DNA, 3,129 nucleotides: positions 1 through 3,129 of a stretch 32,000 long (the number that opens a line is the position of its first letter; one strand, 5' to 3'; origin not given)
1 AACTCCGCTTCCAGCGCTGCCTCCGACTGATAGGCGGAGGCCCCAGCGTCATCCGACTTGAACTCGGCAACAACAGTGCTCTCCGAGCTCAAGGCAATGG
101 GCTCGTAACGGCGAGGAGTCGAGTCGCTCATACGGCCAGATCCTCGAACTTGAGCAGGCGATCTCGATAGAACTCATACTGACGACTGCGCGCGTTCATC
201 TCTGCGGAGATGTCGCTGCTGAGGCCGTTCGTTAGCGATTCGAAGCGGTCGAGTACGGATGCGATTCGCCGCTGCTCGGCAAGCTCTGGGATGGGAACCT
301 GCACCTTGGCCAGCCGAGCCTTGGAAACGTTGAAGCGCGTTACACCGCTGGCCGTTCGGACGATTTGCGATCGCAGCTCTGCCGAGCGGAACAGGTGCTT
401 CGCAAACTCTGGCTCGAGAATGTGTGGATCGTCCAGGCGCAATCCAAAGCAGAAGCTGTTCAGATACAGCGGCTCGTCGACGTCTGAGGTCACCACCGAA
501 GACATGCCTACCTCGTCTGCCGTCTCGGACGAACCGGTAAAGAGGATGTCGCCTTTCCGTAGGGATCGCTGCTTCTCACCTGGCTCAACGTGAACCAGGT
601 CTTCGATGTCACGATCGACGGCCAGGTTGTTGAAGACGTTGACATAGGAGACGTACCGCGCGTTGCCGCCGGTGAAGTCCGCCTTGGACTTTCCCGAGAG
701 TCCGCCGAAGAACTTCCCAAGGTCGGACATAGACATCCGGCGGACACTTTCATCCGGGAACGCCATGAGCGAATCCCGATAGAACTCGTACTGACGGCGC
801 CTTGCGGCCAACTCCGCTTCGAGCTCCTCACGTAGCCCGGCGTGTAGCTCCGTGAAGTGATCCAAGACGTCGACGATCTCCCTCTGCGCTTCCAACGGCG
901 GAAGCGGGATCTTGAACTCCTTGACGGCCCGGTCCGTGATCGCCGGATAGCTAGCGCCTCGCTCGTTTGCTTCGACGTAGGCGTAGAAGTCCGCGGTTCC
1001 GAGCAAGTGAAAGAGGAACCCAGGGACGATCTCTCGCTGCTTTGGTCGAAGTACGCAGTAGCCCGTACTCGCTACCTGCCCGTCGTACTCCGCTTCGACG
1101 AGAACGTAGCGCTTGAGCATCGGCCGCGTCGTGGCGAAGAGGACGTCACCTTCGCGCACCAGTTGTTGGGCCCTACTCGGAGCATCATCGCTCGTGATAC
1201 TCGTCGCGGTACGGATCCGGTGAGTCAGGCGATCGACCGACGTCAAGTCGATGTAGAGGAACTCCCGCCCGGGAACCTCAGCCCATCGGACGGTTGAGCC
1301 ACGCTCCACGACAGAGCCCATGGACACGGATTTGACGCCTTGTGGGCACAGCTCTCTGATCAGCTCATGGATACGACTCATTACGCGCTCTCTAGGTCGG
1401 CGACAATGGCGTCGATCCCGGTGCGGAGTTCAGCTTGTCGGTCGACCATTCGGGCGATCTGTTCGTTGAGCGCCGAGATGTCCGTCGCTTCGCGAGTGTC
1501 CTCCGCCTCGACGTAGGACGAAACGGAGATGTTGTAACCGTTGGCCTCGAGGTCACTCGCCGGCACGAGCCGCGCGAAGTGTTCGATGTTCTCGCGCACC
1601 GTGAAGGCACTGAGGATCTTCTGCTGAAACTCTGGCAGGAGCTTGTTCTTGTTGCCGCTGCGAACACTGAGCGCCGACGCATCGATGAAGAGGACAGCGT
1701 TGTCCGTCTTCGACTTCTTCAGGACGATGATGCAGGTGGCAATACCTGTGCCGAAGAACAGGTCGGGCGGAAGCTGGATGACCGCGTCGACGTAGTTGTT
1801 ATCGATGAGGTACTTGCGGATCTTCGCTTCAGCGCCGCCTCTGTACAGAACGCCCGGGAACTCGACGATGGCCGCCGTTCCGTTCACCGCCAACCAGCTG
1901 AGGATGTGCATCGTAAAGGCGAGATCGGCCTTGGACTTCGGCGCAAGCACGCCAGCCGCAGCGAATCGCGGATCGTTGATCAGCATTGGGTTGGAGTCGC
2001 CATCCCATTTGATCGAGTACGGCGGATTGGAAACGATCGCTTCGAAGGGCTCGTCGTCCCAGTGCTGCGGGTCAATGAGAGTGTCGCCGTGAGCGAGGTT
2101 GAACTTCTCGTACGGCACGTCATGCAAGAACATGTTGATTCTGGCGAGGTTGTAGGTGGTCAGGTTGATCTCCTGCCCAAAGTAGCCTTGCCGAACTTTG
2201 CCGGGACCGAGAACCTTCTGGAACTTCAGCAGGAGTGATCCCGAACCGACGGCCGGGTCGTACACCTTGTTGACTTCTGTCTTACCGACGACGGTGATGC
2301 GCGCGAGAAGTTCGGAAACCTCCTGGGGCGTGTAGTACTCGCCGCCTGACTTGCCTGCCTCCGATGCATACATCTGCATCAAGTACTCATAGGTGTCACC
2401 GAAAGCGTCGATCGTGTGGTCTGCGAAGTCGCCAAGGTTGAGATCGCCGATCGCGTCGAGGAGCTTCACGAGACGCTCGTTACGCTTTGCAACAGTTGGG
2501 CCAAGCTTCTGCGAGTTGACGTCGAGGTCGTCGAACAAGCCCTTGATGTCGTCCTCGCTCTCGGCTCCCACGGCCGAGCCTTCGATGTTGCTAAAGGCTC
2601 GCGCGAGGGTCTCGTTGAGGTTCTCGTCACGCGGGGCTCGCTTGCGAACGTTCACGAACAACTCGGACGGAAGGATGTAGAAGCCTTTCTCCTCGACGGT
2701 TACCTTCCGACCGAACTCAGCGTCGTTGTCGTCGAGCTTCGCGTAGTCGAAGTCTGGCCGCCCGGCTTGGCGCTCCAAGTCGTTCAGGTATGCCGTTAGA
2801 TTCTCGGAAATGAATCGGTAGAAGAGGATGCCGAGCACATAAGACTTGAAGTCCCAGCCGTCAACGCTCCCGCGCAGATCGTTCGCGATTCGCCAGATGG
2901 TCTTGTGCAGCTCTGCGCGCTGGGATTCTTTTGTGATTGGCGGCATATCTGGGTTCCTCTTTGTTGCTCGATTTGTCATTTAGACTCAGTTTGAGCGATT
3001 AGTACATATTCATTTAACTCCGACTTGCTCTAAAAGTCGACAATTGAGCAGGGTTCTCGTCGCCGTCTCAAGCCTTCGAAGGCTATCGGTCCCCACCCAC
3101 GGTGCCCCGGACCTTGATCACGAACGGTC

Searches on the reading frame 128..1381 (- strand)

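Call 8: search_protein_families(library=pfam, proteins=[window:128-1381:-], max_evalue=0.01)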
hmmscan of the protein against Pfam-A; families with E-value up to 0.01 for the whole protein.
window:128-1381:- (417 aa): 1 family
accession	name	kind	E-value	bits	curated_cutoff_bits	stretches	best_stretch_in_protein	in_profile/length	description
PF01420.25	Methylase_S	-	2.9e-27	96.3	22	2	75-188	57-167/168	Type I restriction modification DNA specificity domain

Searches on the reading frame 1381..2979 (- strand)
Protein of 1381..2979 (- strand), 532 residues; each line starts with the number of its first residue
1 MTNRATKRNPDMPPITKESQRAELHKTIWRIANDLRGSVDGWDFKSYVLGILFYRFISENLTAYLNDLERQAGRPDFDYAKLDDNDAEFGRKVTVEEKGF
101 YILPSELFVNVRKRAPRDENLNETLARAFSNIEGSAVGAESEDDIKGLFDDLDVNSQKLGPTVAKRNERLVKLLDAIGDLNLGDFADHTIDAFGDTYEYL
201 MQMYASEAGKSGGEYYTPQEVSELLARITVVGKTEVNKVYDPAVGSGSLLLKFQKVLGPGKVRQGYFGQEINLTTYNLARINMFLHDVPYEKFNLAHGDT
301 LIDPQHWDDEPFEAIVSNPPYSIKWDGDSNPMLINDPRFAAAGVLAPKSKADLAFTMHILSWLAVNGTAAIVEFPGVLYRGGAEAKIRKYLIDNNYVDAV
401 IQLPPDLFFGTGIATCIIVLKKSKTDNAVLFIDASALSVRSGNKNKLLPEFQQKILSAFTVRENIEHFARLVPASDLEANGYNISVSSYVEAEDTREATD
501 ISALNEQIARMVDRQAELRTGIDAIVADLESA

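Call 8: search_protein_families(library=pfam, proteins=[window:1381-2979:-], max_evalue=0.01)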
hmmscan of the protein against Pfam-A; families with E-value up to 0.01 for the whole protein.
window:1381-2979:- (532 aa): 3 families
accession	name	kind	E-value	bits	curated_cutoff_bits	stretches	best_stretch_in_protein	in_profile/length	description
PF02384.22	N6_Mtase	-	2e-105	353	20.4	1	190-497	3-310/311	N-6 DNA Methylase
PF12161.14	HsdM_N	-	1.3e-18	68.3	24.5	1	24-177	1-135/135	HsdM N-terminal domain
PF07669.17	Eco57I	-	0.008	16.7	25.3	0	291-403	48-165/171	Eco57I restriction-modification methylase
